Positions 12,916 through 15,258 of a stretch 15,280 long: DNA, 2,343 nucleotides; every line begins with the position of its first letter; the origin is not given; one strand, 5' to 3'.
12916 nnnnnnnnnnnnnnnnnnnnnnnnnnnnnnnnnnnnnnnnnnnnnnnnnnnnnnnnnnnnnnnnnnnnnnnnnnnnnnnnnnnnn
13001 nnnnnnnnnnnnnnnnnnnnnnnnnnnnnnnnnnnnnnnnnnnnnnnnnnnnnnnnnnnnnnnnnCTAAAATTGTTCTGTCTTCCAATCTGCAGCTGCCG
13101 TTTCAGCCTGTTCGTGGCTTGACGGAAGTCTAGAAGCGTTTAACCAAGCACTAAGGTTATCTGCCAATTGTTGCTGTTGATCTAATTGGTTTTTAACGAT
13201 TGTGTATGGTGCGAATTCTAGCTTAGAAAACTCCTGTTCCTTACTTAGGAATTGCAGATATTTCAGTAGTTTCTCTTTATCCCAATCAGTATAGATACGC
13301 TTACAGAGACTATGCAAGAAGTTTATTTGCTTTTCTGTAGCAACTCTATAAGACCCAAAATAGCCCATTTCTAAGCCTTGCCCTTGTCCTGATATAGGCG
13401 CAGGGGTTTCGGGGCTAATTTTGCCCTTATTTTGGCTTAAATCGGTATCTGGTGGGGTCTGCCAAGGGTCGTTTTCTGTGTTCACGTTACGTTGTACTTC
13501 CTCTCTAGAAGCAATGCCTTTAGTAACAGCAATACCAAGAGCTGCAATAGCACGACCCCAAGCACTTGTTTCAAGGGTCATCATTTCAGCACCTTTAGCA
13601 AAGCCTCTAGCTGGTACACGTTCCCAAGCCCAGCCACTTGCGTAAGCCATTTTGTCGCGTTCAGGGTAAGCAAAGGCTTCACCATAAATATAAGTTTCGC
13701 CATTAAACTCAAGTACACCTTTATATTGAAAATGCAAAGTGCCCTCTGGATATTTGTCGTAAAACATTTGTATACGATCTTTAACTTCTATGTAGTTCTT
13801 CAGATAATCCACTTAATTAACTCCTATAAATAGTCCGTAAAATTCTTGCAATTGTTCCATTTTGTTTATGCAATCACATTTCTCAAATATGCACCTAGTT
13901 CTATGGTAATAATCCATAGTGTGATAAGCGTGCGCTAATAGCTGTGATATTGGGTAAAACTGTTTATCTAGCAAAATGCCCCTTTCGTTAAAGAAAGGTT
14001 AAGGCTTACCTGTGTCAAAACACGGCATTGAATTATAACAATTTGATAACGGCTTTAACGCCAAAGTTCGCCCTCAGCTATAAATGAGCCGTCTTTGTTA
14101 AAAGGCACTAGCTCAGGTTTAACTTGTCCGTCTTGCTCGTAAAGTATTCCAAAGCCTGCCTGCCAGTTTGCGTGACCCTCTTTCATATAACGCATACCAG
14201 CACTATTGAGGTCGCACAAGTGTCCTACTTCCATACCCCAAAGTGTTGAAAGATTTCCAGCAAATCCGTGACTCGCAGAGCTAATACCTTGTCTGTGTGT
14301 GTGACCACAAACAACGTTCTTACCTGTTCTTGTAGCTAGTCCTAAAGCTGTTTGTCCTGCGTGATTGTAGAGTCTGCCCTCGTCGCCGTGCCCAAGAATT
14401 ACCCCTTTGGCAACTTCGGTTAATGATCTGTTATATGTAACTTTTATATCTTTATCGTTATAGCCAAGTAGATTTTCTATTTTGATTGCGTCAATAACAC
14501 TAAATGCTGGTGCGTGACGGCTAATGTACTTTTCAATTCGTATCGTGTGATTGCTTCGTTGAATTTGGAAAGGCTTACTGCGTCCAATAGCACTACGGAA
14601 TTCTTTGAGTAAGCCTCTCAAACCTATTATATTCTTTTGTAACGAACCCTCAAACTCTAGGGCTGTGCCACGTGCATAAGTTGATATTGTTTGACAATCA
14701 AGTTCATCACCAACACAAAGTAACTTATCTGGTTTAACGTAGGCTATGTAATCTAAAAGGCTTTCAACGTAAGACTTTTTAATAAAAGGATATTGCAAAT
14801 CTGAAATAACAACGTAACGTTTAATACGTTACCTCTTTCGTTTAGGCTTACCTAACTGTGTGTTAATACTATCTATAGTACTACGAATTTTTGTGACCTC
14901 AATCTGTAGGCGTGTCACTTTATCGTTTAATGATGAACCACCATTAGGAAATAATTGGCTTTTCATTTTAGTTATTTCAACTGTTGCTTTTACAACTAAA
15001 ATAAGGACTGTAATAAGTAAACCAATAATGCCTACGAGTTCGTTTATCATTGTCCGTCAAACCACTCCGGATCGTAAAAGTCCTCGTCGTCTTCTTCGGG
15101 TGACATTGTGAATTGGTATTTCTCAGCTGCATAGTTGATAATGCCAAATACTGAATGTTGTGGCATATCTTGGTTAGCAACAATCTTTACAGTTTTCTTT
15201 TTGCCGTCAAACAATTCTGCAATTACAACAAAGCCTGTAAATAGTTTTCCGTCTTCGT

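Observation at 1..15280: Near-minimal, complete tailed-phage genome (about 15.15 kb) with no recognisable replication or lysogeny genes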

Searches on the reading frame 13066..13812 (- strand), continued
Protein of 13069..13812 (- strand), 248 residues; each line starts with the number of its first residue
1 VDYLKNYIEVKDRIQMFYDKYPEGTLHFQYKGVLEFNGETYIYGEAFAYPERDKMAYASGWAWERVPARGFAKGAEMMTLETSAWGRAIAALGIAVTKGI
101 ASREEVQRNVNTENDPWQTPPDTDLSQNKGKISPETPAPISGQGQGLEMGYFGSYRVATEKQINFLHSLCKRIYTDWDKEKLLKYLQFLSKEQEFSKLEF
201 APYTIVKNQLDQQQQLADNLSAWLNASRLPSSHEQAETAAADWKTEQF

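Call 111: search_protein_families(library=pfam, max_evalue=0.001, proteins=[L134:2678-3553:+, L134:3553-3978:+, L134:5033-5554:+, L155:3063-3980:+, L155:5277-5693:+, L155:6082-7317:+, L167:1715-2662:+, L167:5319-5798:+, L147:4707-5942:+, L156:3386-4537:+])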
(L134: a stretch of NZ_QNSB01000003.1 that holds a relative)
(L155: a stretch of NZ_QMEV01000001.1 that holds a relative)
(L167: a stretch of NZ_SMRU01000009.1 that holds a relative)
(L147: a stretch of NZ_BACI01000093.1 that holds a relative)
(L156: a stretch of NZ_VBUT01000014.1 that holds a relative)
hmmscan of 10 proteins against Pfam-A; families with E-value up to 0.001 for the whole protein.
L134:2678-3553:+ (292 aa): 1 family
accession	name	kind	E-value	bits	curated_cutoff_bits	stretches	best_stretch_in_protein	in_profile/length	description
PF09588.16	YqaJ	-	1e-13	52.3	22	1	27-152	2-149/150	YqaJ-like viral recombinase domain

L134:3553-3978:+ (142 aa): 1 family
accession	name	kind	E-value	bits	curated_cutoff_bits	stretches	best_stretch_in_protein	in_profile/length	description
PF13392.12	HNH_3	-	1.7e-15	56.8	24.8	1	46-89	2-45/46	HNH endonuclease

L134:5033-5554:+ (174 aa): 0 families

L155:3063-3980:+ (306 aa): 0 families

L155:5277-5693:+ (139 aa): 1 family
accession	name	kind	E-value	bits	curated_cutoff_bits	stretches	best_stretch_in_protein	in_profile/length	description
PF01844.29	HNH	-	0.00048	20.7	21.4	0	39-69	1-35/47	HNH endonuclease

L155:6082-7317:+ (412 aa): 4 families
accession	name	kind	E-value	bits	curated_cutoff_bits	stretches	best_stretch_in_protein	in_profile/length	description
PF03796.21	DnaB_C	-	2.2e-42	145.7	27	1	172-398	4-241/255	DnaB-like helicase C terminal domain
PF00772.26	DnaB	-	1.4e-22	80.1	23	1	6-103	3-102/103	DnaB-like helicase N terminal domain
PF13481.12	AAA_25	-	1.9e-10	41.1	27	1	177-349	22-193/195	AAA domain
PF06745.19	ATPase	-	2.2e-08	34.2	26.6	1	172-241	3-73/231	KaiC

L167:1715-2662:+ (316 aa): 1 family
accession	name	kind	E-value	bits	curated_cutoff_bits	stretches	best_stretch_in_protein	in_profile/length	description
PF09588.16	YqaJ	-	6.1e-16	59.5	22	1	36-176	1-146/150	YqaJ-like viral recombinase domain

L167:5319-5798:+ (160 aa): 0 families

L147:4707-5942:+ (412 aa): 1 family
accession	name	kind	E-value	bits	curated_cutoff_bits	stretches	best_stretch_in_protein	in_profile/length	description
PF02467.21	Whib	-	4.2e-18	66.1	23.6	1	62-123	1-61/65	Transcription factor WhiB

L156:3386-4537:+ (384 aa): 0 families

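Call 112: search_protein_families(library=pfam, max_evalue=0.001, proteins=[L156:4530-5690:+, L156:5888-7354:+, L153:2083-2835:+, L153:2866-3483:+, L153:4757-5428:+, L153:5475-6467:+, L143:3741-4712:+, L143:5356-5991:+, L167:6626-7468:+, L147:6341-7315:+])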
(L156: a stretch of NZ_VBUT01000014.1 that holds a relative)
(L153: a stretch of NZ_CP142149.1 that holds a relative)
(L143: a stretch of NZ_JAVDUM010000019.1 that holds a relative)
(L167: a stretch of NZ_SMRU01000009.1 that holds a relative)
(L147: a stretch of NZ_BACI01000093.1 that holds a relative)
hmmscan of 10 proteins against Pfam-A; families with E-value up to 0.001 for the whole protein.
L156:4530-5690:+ (387 aa): 0 families

L156:5888-7354:+ (489 aa): 1 family
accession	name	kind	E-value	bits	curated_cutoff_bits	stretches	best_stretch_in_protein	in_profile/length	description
PF00145.23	DNA_methylase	-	6.5e-25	88.7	22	2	5-196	2-165/324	C-5 cytosine-specific DNA methylase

L153:2083-2835:+ (251 aa): 0 families

L153:2866-3483:+ (206 aa): 0 families

L153:4757-5428:+ (224 aa): 0 families

L153:5475-6467:+ (331 aa): 1 family
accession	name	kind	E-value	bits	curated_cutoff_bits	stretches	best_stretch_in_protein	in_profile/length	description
PF19474.4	DUF6011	-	3.3e-09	36.5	26.6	1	103-131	9-35/37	Family of unknown function (DUF6011)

L143:3741-4712:+ (324 aa): 0 families

L143:5356-5991:+ (212 aa): 0 families

L167:6626-7468:+ (281 aa): 0 families

L147:6341-7315:+ (325 aa): 2 families
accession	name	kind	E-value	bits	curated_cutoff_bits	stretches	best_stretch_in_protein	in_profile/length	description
PF01555.25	N6_N4_Mtase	-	1.7e-17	64.5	26.7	1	239-309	148-220/221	DNA methylase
PF01170.24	UPF0020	-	4.8e-05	23.6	22.3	0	114-156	102-145/197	RMKL-like, methyltransferase domain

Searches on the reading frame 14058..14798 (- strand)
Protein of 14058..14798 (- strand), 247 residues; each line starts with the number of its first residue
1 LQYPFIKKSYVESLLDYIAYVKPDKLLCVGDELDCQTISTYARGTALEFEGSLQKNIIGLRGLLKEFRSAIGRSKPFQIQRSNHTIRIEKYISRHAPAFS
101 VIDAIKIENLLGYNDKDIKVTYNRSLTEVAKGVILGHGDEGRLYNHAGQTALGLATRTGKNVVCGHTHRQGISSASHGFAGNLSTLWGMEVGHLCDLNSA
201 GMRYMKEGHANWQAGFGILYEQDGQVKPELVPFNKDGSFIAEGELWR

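Call 6: search_protein_families(library=pfam, max_evalue=0.01, proteins=[window:14058-14798:-])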
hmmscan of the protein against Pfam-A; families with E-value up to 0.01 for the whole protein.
seq(247 aa): 0 families

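Call 9: search_protein_families(library=phrogs, max_evalue=0.01, proteins=[window:14058-14798:-])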
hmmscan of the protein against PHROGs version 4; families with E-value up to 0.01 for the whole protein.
seq(247 aa): 2 families
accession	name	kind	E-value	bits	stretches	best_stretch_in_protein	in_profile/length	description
phrog_221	-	other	4.4e-61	208.1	1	1-247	120-362/367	metallo-phosphoesterase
phrog_20266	-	other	2.5e-10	40.7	1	12-244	194-442/450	metallo-phosphoesterase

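Call 26: search_protein_families(library=ncbifam, max_evalue=1, proteins=[window:14058-14798:-])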
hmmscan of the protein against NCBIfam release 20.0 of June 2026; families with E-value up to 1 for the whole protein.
seq(247 aa): 0 families

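Call 53: search_solved_structures(query=window:14058-14798:-, max_evalue=10, show_alignments=2)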
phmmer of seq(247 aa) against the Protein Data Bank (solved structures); distinct sequences matched with E-value up to 10: 0.

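Call 54: search_dna_similar(collection=phages, mode=protein, query=window:14058-14798:-, max_rows=25, rows=spread)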
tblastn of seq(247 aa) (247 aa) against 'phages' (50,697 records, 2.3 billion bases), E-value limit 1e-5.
Records with a match: 1199; places in all: 1199; records where one place covers at least 80% of the query: 1098.
Best place of each record, by identity: <60% 1199.
By first word of the organism name: Mycobacterium 978; Streptomyces 130; Rhodococcus 54; Gordonia 28; Fromanvirus 4; Verrucomicrobia 2; Caudoviricetes 2; Thermobifida 1.
By host as written in the record: Mycobacterium smegmatis mc2 155 705; Mycobacterium smegmatis mc#155 129; Streptomyces griseus ATCC 10137 53; Mycobacterium smegmatis mc2155 52; Rhodococcus erythropolis RIA 643 43; - 28; Streptomyces lividans JI 1326 26; Gordonia terrae 3612 24; and 47 more.
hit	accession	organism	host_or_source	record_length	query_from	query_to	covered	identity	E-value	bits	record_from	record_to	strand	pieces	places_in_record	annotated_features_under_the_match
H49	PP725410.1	Streptomyces phage GiJojo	Streptomyces mirabilis NRRL B-2400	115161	1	246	100%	41.3%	1e-47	174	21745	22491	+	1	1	55: phosphoesterase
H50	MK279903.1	Mycobacterium phage Zetzy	Mycobacterium smegmatis mc2 155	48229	2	246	99%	37.3%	2e-40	153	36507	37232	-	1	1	57: metallophosphoesterase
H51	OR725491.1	Mycobacterium phage LBerry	Mycobacterium smegmatis mc#155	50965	2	246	99%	37.3%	3e-40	152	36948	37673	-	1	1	59: metallophosphoesterase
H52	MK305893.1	Mycobacterium phage Beatrix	Mycobacterium smegmatis mc2 155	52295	2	246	99%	36.5%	2e-37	144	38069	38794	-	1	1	51: metallophosphoesterase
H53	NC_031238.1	Mycobacterium phage Catalina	Mycobacterium smegmatis mc2 155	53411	2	247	100%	36.3%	1e-39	151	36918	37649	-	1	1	metallo-phosphoesterase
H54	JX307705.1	Mycobacterium phage Marcell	Mycobacterium smegmatis mc2 155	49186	2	246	99%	36.1%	9e-37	142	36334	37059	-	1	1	49: hypothetical protein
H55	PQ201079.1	Mycobacterium phage Gwendoluna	Mycobacterium smegmatis mc2 155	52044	1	247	100%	35.3%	3e-36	140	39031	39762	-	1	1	55: metallophosphoesterase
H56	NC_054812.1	Mycobacterium phage JoshKayV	Mycobacterium smegmatis mc2 155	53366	2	247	100%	35.5%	3e-35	138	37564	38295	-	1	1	58: metallo-phosphoesterase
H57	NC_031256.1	Mycobacterium phage Loser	Mycobacterium smegmatis mc2 155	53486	2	247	100%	35.1%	7e-36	140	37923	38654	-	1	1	58: metallo-phosphoesterase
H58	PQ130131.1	Mycobacterium phage A10ZJ24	Mycolicibacterium smegmatis mc(2)155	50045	2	246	99%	34.9%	1e-32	130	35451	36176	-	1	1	metallophosphoesterase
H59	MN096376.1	Mycobacterium phage Lucyedi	Mycobacterium smegmatis mc2 155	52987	2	247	100%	34.3%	2e-35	139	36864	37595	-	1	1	57: metallophosphoesterase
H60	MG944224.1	Mycobacterium phage Wander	Mycobacterium smegmatis mc2 155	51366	2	246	99%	34.4%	7e-33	131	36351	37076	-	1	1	52: metallophosphoesterase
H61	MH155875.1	Mycobacterium phage Pipcraft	Mycobacterium smegmatis mc2 155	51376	2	246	99%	34.4%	7e-33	131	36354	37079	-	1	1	50: hypothetical protein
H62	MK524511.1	Mycobacterium phage Bowtie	Mycobacterium smegmatis mc2 155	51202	2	246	99%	34.1%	1e-37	145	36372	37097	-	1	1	56: metallophosphoesterase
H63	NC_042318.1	Mycobacterium phage Hammer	Mycobacterium smegmatis mc2 155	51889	2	247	100%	33.9%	3e-33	132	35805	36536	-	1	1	58: metallo-phosphoesterase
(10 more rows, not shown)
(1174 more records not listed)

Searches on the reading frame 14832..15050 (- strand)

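Call 6: search_protein_families(library=pfam, max_evalue=0.01, proteins=[window:14832-15050:-])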
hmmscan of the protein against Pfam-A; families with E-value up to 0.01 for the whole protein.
seq(73 aa): 0 families

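Call 9: search_protein_families(library=phrogs, max_evalue=0.01, proteins=[window:14832-15050:-])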
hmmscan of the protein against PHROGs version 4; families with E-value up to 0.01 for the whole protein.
seq(73 aa): 1 family
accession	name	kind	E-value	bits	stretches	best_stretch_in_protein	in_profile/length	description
phrog_9869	-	unknown function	0.00025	22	1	29-57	65-93/98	-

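Call 26: search_protein_families(library=ncbifam, max_evalue=1, proteins=[window:14832-15050:-])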
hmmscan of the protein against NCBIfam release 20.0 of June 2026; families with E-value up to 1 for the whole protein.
seq(73 aa): 3 families
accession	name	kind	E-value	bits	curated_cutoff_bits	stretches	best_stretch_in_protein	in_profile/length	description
NF038218.1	IcmG_DotF_IVB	equivalog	0.0088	15.7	200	1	22-68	103-149/266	type IVB secretion system protein IcmG/DotF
NF007570.0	PRK10201.1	equivalog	0.09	12.5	144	1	14-51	65-102/168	G/U mismatch-specific DNA glycosylase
NF052519.1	ExpolsacRepExoX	equivalog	0.11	12.8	140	1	9-53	44-88/96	exopolysaccharide production repressor ExoX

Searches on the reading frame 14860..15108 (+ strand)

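Call 103: search_protein_families(library=pfam, max_evalue=0.1, proteins=[window:14860-15108:+])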
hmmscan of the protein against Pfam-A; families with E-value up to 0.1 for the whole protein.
window:14860-15108:+ (83 aa): 1 family
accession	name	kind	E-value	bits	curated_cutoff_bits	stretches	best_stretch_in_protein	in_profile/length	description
PF19858.4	OxRdtase_C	-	0.079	12.8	26.3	1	4-40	61-96/163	Bacterial oxidoreductases, C-terminal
